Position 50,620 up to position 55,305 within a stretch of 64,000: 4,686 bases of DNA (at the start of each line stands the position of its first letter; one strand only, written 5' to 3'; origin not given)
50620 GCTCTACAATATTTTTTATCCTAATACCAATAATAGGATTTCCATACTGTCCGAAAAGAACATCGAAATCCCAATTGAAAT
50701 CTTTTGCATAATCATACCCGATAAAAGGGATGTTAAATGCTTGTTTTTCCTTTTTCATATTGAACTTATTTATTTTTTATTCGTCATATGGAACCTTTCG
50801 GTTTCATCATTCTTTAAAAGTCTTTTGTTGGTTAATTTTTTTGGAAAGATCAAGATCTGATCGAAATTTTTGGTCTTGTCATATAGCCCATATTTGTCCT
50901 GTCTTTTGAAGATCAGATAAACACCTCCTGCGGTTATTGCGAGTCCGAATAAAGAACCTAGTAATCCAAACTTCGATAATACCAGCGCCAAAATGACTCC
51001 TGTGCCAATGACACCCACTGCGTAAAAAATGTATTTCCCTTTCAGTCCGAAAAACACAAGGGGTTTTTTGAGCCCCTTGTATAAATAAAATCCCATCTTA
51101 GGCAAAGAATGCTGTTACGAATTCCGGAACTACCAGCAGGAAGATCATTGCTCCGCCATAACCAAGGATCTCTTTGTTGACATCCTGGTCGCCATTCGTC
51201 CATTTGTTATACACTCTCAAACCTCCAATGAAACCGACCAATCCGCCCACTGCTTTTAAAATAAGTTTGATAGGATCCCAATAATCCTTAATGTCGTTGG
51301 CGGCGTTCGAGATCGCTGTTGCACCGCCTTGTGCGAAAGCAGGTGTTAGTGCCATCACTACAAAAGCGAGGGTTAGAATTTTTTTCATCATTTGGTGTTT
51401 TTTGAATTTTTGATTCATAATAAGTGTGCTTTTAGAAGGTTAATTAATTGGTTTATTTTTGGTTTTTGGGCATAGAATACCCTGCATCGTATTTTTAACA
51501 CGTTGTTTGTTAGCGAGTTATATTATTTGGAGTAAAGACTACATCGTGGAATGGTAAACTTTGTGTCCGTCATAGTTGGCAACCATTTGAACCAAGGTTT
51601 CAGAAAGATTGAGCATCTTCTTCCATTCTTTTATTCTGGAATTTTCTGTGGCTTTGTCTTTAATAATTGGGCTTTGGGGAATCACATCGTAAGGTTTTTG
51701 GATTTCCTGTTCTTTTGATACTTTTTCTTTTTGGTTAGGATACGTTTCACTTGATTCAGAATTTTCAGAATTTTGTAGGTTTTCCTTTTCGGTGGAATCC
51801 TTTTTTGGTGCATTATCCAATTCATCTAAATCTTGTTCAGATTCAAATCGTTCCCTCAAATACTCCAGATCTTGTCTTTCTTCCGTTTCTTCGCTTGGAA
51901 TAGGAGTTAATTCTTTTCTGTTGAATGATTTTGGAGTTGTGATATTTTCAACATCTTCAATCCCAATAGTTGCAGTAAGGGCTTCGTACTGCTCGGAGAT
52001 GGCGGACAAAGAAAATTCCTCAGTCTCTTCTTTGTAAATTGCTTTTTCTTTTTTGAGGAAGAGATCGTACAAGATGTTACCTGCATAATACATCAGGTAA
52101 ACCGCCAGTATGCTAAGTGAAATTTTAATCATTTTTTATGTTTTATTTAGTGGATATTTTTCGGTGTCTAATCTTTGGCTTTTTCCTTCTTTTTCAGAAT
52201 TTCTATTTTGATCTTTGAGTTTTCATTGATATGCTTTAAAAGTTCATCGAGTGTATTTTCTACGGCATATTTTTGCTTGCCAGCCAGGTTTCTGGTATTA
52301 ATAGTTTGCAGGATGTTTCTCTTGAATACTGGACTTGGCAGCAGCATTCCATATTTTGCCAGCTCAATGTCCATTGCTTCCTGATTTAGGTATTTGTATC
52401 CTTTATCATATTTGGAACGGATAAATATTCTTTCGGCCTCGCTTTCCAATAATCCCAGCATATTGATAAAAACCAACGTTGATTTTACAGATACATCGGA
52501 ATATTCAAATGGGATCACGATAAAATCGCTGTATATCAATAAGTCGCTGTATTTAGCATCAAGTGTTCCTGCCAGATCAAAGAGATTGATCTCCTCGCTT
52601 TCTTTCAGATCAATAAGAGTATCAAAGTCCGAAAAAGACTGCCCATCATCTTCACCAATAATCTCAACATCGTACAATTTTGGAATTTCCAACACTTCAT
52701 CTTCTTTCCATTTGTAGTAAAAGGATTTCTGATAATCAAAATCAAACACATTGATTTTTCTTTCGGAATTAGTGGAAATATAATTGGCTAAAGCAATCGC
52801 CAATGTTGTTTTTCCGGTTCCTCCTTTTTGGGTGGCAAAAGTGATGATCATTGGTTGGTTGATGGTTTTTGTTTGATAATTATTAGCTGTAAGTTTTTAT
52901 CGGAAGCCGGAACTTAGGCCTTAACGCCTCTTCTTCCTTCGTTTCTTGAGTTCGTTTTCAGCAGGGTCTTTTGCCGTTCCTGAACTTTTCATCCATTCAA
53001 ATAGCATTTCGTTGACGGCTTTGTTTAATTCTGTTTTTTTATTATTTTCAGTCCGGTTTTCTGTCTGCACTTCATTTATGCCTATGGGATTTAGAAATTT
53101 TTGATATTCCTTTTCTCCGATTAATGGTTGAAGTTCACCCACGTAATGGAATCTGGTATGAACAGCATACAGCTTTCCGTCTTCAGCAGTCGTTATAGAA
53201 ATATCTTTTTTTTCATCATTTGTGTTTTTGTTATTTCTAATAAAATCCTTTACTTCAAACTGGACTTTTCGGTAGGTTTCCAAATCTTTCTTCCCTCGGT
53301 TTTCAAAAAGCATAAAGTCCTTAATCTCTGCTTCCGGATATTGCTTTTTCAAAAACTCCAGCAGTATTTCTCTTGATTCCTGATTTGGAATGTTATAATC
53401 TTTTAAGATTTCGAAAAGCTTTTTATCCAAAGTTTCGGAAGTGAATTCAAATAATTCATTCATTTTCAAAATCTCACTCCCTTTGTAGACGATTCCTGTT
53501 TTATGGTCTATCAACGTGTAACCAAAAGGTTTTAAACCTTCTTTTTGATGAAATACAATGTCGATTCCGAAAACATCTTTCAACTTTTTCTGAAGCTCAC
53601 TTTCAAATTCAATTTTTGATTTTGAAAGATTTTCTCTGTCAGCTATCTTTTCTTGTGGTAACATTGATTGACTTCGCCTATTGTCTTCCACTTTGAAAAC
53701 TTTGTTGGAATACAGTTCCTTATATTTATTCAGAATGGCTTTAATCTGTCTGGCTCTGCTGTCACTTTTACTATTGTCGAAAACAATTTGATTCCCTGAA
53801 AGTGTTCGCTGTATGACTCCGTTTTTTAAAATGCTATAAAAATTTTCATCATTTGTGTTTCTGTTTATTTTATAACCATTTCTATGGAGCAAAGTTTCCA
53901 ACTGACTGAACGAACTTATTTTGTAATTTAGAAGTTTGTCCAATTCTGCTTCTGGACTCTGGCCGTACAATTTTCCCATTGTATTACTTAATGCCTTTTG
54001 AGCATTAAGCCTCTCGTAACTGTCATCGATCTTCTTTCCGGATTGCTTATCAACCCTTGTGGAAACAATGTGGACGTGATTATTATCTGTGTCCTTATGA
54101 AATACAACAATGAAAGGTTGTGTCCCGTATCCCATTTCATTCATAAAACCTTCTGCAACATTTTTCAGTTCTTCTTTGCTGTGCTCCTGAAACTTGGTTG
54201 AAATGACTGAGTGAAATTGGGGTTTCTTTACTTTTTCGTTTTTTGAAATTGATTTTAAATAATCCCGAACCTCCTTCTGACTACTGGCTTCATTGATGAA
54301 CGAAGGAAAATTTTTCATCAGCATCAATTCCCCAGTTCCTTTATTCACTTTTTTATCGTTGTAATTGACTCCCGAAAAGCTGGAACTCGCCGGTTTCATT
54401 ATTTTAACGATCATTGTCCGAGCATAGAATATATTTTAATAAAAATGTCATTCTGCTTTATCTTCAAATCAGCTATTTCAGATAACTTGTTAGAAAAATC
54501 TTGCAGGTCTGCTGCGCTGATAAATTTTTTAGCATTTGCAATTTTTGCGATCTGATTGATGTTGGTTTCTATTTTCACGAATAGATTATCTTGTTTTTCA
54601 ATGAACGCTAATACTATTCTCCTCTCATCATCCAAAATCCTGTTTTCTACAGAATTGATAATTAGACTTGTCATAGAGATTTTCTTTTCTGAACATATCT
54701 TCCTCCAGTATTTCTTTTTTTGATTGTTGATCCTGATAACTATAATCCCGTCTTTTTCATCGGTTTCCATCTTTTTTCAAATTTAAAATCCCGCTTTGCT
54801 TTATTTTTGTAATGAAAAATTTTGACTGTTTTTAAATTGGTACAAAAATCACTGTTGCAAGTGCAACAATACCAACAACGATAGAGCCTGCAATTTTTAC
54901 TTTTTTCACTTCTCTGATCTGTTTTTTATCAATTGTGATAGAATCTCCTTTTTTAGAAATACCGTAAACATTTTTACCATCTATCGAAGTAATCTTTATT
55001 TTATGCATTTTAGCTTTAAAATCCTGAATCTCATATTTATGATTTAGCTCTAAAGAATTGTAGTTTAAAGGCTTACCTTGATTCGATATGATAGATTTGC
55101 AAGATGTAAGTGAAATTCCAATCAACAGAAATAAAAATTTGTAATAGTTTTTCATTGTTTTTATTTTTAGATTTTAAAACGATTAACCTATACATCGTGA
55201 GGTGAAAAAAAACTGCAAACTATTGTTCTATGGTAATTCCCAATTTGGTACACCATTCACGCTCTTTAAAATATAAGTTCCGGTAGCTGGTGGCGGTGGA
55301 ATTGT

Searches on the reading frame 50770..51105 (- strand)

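Call 25: search_protein_families(library=pfam, proteins=[window:50770-51105:-], max_evalue=0.01)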
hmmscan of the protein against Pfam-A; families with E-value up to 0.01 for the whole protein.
window:50770-51105:- (111 aa): 1 family
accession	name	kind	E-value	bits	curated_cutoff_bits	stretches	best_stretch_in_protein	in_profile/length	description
PF13571.11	DUF4133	-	1.1e-05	26.2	25.2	1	9-83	2-79/91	Domain of unknown function (DUF4133)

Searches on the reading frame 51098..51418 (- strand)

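Call 25: search_protein_families(library=pfam, proteins=[window:51098-51418:-], max_evalue=0.01)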
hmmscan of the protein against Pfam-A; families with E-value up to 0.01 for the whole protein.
window:51098-51418:- (106 aa): 3 families
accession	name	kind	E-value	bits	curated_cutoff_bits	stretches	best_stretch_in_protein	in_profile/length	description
PF13572.11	DUF4134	-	2e-25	89.3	26.5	1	16-105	3-93/93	Domain of unknown function (DUF4134)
PF04956.18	TrbC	-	0.00069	20.2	27.9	1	1-46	1-47/98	TrbC/VIRB2 pilin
PF20535.3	DUF6750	-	0.0043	17.4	27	1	9-102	21-114/128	Family of unknown function (DUF6750)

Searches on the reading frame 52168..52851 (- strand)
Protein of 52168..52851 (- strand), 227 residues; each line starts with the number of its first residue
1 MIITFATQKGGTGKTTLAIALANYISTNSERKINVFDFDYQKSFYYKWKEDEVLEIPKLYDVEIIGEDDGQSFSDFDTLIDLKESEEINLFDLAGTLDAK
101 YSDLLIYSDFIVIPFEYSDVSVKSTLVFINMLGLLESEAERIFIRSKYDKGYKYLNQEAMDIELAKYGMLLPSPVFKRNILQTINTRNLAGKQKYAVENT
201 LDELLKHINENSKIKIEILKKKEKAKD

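Call 25: search_protein_families(library=pfam, proteins=[window:52168-52851:-], max_evalue=0.01)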
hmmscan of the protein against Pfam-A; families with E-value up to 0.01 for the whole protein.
window:52168-52851:- (227 aa): 5 families
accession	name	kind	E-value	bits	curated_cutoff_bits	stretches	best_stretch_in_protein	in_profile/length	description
PF01656.29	CbiA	-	1.6e-09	38.2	25.4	1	3-127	1-54/125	CobQ/CobB/MinD/ParA nucleotide binding domain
PF13614.12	AAA_31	-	3.7e-09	37.2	27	1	2-45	3-45/177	AAA domain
PF07015.17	VirC1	-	2.8e-06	27.3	24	1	2-140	3-139/231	VirC1 protein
PF09140.17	MipZ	-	0.00051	19.9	20.7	1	2-149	2-156/262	ATPase MipZ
PF10609.15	ParA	-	0.0078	16.1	27.1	0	2-39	5-41/246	NUBPL iron-transfer P-loop NTPase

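Call 35: search_protein_families(library=ncbifam, proteins=[window:52168-52851:-], max_evalue=0.01)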
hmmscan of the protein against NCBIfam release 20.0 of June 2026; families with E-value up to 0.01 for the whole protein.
window:52168-52851:- (227 aa): 7 families
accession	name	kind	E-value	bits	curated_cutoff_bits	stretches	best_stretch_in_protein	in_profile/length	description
NF041546.1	ParA_partition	equivalog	4.4e-15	55.8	180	1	2-169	1-161/203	ParA family partition ATPase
NF010423.0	PRK13849.1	equivalog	4e-06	26.4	313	1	2-142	3-141/231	conjugal transfer ATPase VirC1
NF041283.1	PrgP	equivalog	4.6e-05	22.9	400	0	2-42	4-44/297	ParA superfamily DNA segregation protein PrgP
NF047398.1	AAA_KGGVGR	domain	0.0012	19.2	90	1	2-39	4-40/190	KGGVGR-motif variant AAA ATPase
TIGR01969.1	minD_arch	subfamily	0.0043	16.3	201.75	1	1-37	1-36/251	cell division ATPase MinD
TIGR03371.1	cellulose_yhjQ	equivalog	0.0068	15.9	157.85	0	4-41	5-41/246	cellulose biosynthesis protein BcsQ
TIGR03453.1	partition_RepA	equivalog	0.0075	15.1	348.45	0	2-44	106-147/387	plasmid partitioning protein RepA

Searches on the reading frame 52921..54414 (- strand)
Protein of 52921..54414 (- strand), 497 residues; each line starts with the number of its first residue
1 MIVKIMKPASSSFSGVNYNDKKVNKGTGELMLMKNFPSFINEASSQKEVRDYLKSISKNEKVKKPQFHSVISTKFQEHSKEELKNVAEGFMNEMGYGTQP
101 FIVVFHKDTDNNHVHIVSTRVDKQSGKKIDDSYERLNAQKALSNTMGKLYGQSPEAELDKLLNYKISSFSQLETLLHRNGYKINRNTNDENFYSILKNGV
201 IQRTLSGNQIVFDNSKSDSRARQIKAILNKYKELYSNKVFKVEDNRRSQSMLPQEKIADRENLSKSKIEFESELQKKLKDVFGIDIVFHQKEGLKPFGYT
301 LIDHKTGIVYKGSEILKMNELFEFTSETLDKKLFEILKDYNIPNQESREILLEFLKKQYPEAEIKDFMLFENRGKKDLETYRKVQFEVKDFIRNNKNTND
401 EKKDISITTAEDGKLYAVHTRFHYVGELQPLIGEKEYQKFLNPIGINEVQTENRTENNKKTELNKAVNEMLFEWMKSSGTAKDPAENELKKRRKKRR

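Call 25: search_protein_families(library=pfam, proteins=[window:52921-54414:-], max_evalue=0.01)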
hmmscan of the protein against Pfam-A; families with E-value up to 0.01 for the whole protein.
window:52921-54414:- (497 aa): 1 family
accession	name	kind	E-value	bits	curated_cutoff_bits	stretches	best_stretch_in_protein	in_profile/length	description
PF03432.20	Relaxase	-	3.7e-21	76.2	24.6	1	43-146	21-126/132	MobA/VirD2-like, nuclease domain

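Call 46: find_related_loci(query=A1, collection=metagenome_contigs, flank=10000)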
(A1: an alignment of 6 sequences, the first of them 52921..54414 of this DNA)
Query A1 (497 aa) in metagenome_contigs; peptide patterns used: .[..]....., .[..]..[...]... (x = any residue, [..] = any of these).
494 stretches matched a pattern; 103 encode a relative of the query (tblastn E <= 1e-3); the best 80 are kept; 80 distinct loci.
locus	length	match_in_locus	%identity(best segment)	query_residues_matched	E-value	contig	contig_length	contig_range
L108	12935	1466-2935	79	1-489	0e+0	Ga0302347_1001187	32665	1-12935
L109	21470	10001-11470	80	1-489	0e+0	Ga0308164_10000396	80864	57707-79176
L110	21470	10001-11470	80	1-489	0e+0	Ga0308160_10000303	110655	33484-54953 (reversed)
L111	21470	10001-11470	79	1-489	0e+0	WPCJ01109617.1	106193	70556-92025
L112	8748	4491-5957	80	1-489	0e+0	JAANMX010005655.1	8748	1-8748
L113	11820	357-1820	79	1-489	0e+0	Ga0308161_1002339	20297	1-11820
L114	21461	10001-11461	78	1-489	0e+0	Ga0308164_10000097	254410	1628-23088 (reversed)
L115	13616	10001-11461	77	1-489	0e+0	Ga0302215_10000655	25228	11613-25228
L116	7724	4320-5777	76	1-489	0e+0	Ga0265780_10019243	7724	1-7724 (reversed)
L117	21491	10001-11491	75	1-489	0e+0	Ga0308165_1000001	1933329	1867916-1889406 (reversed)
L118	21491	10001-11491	74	1-489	0e+0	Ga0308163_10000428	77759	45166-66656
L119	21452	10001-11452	75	1-489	0e+0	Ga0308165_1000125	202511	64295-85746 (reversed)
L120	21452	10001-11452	75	1-489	0e+0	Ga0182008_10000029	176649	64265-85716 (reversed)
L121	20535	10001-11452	75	1-489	0e+0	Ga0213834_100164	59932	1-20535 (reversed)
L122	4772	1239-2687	75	1-489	0e+0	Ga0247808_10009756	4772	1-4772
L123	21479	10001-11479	72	1-489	0e+0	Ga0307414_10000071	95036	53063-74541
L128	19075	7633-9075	66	1-489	0e+0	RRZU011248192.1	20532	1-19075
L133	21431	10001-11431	62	1-489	0e+0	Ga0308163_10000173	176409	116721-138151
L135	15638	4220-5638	62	1-489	0e+0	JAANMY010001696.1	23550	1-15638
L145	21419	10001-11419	61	1-489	0e+0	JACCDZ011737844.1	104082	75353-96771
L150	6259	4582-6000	60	1-489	0e+0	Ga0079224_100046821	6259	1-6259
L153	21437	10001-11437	61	1-489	0e+0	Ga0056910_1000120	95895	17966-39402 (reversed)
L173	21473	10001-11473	50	1-489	1e-147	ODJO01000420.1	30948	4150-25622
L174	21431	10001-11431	61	1-489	0e+0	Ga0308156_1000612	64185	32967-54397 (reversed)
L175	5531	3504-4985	49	1-492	4e-148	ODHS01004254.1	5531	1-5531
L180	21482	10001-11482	49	1-492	8e-146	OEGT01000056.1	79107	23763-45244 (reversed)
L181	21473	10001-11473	50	1-489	2e-145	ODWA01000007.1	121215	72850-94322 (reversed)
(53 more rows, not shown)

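Call 56: search_protein_families(library=pfam, proteins=[L173:7349-8422:+, L173:5822-6931:+, L173:5058-5825:+, L173:4165-4836:+, L180:3745-5049:+, L181:7305-8138:+, L181:6361-6810:+, L175:282-1931:+, L145:8002-8697:-, L128:3951-5372:-], max_evalue=0.001)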
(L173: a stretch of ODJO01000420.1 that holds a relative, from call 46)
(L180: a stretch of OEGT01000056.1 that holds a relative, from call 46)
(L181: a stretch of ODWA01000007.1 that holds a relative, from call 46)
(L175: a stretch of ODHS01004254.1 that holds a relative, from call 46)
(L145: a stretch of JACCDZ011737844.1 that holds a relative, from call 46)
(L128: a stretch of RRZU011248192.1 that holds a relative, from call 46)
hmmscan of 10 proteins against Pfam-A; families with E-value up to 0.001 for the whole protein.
L173:7349-8422:+ (357 aa): 2 families
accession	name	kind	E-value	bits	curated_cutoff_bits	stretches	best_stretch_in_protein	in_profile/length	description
PF00589.27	Phage_integrase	-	2.6e-10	40.8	27.1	1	172-340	4-167/172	Phage integrase family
PF13495.12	Phage_int_SAM_4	-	3.1e-05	24.7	27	1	69-149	6-83/85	Phage integrase, N-terminal SAM-like domain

L173:5822-6931:+ (369 aa): 2 families
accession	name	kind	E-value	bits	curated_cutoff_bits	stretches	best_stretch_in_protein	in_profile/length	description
PF01168.26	Ala_racemase_N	-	2.2e-50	171.8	24.1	1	10-230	1-218/220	Alanine racemase, N-terminal domain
PF00842.27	Ala_racemase_C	-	6.9e-40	136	25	1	243-366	1-127/127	Alanine racemase, C-terminal domain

L173:5058-5825:+ (255 aa): 2 families
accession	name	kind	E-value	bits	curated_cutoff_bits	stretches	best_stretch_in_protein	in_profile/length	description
PF00378.25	ECH_1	-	3.5e-28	99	27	1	15-224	4-211/251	Enoyl-CoA hydratase/isomerase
PF16113.10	ECH_2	-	1.9e-18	67.5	27.2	1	27-155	12-142/335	Enoyl-CoA hydratase/isomerase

L173:4165-4836:+ (223 aa): 1 family
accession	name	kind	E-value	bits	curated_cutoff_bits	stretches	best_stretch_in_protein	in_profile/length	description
PF01227.27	GTP_cyclohydroI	-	1.8e-61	207.2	27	1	39-216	1-178/179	GTP cyclohydrolase I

L180:3745-5049:+ (434 aa): 3 families
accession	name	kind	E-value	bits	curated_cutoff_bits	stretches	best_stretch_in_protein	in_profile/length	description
PF00589.27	Phage_integrase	-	2.3e-10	41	27.1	1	249-417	4-167/172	Phage integrase family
PF13495.12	Phage_int_SAM_4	-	6e-06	27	27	1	147-226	7-83/85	Phage integrase, N-terminal SAM-like domain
PF02899.23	Phage_int_SAM_1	-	0.00025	21.7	22.3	0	151-221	11-79/83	Phage integrase, N-terminal SAM-like domain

L181:7305-8138:+ (277 aa): 1 family
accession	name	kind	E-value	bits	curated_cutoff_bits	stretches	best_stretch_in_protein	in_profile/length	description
PF00582.32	Usp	-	5.9e-43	147.2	24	2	1-138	1-141/141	Universal stress protein family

L181:6361-6810:+ (149 aa): 0 families

L175:282-1931:+ (549 aa): 3 families
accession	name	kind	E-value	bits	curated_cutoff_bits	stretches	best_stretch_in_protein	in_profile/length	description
PF07497.18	Rho_RNA_bind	-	1.7e-32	111.4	27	1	186-258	2-72/73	Rho termination factor, RNA-binding domain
PF00006.31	ATP-synt_ab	-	2.2e-26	93.3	29.5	1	291-495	3-212/213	ATP synthase alpha/beta family, nucleotide-binding domain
PF07498.18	Rho_N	-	1.9e-07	31.4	24.9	1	6-45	1-40/43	Rho termination factor, N-terminal domain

L145:8002-8697:- (231 aa): 0 families

L128:3951-5372:- (473 aa): 2 families
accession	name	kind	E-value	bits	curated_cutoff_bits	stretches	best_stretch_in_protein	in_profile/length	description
PF13289.12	SIR2_2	-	7.3e-11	42.8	24.5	1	241-394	3-105/141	SIR2-like domain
PF23723.1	TPR_EDRF1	-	0.00098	18.6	27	1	131-232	268-369/395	Erythroid differentiation-related factor 1-like, TPR repeats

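Call 57: search_protein_families(library=pfam, proteins=[L133:6021-6836:-, L150:2066-2827:-, L135:92-1735:-, L153:6720-7502:-, L119:7286-7672:+, L119:6573-6956:+, L174:7990-8604:+, L174:7178-7954:+, L117:6737-7474:+, L114:7111-8016:-], max_evalue=0.001)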
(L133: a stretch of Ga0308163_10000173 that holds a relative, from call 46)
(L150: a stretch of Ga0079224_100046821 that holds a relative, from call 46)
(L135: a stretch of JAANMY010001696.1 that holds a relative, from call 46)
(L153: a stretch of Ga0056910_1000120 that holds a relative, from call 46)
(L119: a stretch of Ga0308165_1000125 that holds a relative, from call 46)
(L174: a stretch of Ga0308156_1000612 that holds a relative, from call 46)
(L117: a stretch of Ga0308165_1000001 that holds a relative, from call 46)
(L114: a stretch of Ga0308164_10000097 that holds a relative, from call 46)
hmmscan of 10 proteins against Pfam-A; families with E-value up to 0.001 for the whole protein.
L133:6021-6836:- (271 aa): 3 families
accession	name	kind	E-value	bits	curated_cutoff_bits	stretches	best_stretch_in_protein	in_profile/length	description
PF20240.3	DUF6597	-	6.6e-29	100.5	27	1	4-112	1-102/103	Domain of unknown function (DUF6597)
PF12833.13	HTH_18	-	1.9e-15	57.3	33.6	1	180-256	2-77/80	Helix-turn-helix domain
PF00165.29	HTH_AraC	-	2e-07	31.4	26.6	0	229-256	14-40/42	Bacterial regulatory helix-turn-helix proteins, AraC family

L150:2066-2827:- (253 aa): 0 families

L135:92-1735:- (547 aa): 7 families
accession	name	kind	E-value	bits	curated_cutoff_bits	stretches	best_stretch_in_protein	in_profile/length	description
PF13175.12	AAA_15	-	2.6e-16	60.6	32.1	2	1-51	1-50/374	AAA ATPase domain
PF13476.12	AAA_23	-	2.5e-14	54.8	27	1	5-249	1-175/201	AAA domain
PF02463.25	SMC_N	-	5.2e-14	52.6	40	2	3-67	2-66/220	RecF/RecN/SMC N terminal domain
PF20469.4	OLD-like_TOPRIM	-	2e-12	47.9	23.2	1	377-441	2-67/67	Overcoming lysogenization defect protein-like, TOPRIM domain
PF13304.12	AAA_21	-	8.8e-10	39.6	27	1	292-333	260-302/304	AAA domain, putative AbiEii toxin, Type IV TA system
PF13555.12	AAA_29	-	1.3e-06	28.5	27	1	4-51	2-49/61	P-loop containing region of AAA domain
PF13514.12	AAA_27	-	8.5e-06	25.9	22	1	1-50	1-52/206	AAA domain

L153:6720-7502:- (260 aa): 0 families

L119:7286-7672:+ (128 aa): 1 family
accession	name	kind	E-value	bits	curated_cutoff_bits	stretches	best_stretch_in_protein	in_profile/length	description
PF02627.25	CMD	-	5e-17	62.1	23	1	10-77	17-84/84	Carboxymuconolactone decarboxylase family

L119:6573-6956:+ (127 aa): 1 family
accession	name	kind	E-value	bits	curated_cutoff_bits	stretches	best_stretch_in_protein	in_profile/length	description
PF01638.23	HxlR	-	9.4e-28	96.4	20.8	1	21-107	2-88/91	HxlR-like helix-turn-helix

L174:7990-8604:+ (204 aa): 1 family
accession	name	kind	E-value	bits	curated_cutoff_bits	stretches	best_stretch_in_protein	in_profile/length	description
PF13532.12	2OG-FeII_Oxy_2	-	4.2e-34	118.9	31.2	1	24-199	6-194/194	2OG-Fe(II) oxygenase superfamily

L174:7178-7954:+ (258 aa): 4 families
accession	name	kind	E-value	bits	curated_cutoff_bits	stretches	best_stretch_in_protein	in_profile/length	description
PF12844.13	HTH_19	-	3.1e-11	43.5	30.2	1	7-64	3-60/64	Helix-turn-helix domain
PF01381.28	HTH_3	-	1.1e-09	38.6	23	1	8-60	1-53/55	Helix-turn-helix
PF13560.12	HTH_31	-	5.6e-06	27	27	1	9-55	7-54/64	Helix-turn-helix domain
PF00717.28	Peptidase_S24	-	2.6e-05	24.3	23.3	1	121-208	22-105/116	Peptidase S24-like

L117:6737-7474:+ (245 aa): 1 family
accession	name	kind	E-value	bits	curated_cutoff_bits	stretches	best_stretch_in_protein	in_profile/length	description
PF06912.16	DUF1275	-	7.2e-37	127.5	25.4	1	17-225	1-191/193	Protein of unknown function (DUF1275)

L114:7111-8016:- (301 aa): 0 families

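Call 77: search_protein_families(library=pfam, proteins=[L123:5285-6385:+, L123:4549-5247:+, L123:3048-3902:+], max_evalue=0.01)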
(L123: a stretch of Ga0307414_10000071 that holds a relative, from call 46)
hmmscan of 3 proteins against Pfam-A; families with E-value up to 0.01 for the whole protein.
L123:5285-6385:+ (366 aa): 0 families

L123:4549-5247:+ (232 aa): 1 family
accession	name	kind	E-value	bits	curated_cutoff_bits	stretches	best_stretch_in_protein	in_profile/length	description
PF13545.12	HTH_Crp_2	-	9.5e-05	22.7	27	1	24-78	3-56/70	Crp-like helix-turn-helix domain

L123:3048-3902:+ (284 aa): 1 family
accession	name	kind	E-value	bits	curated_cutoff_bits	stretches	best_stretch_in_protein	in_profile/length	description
PF09357.15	RteC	-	1.6e-65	221.3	25.3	1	69-283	1-219/219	RteC protein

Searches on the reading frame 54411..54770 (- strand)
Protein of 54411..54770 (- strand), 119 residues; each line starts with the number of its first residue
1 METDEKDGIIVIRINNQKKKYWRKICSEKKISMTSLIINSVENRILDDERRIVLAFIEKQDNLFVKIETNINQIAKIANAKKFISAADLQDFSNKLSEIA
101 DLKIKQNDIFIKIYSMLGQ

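Call 25: search_protein_families(library=pfam, proteins=[window:54411-54770:-], max_evalue=0.01)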
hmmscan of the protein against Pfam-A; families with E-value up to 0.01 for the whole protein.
window:54411-54770:- (119 aa): 1 family
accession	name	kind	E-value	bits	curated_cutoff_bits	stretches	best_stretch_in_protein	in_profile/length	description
PF05713.17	MobC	-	1.3e-05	26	23.2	1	67-100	7-39/45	Bacterial mobilisation protein (MobC)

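Call 35: search_protein_families(library=ncbifam, proteins=[window:54411-54770:-], max_evalue=0.01)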
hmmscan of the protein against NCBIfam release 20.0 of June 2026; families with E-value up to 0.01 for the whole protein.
window:54411-54770:- (119 aa): 0 families

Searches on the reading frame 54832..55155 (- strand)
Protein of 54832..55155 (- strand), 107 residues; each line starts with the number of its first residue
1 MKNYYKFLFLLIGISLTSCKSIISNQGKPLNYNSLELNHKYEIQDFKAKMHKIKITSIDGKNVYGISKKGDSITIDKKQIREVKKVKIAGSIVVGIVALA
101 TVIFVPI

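Call 25: search_protein_families(library=pfam, proteins=[window:54832-55155:-], max_evalue=0.01)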
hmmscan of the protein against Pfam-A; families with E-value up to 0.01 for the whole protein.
window:54832-55155:- (107 aa): 0 families

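Call 35: search_protein_families(library=ncbifam, proteins=[window:54832-55155:-], max_evalue=0.01)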
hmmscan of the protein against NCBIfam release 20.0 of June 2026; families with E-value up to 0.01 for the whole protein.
window:54832-55155:- (107 aa): 2 families
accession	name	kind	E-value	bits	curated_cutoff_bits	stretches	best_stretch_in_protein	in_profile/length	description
NF037951.1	spanin2_2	subfamily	1.9e-46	156.6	100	1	1-107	1-107/107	bacteriophage spanin2 family protein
NF050140.1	CLIBASIA_05150_VF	equivalog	0.0066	15.9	220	1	22-96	51-127/216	CLIBASIA_05150 family virulence factor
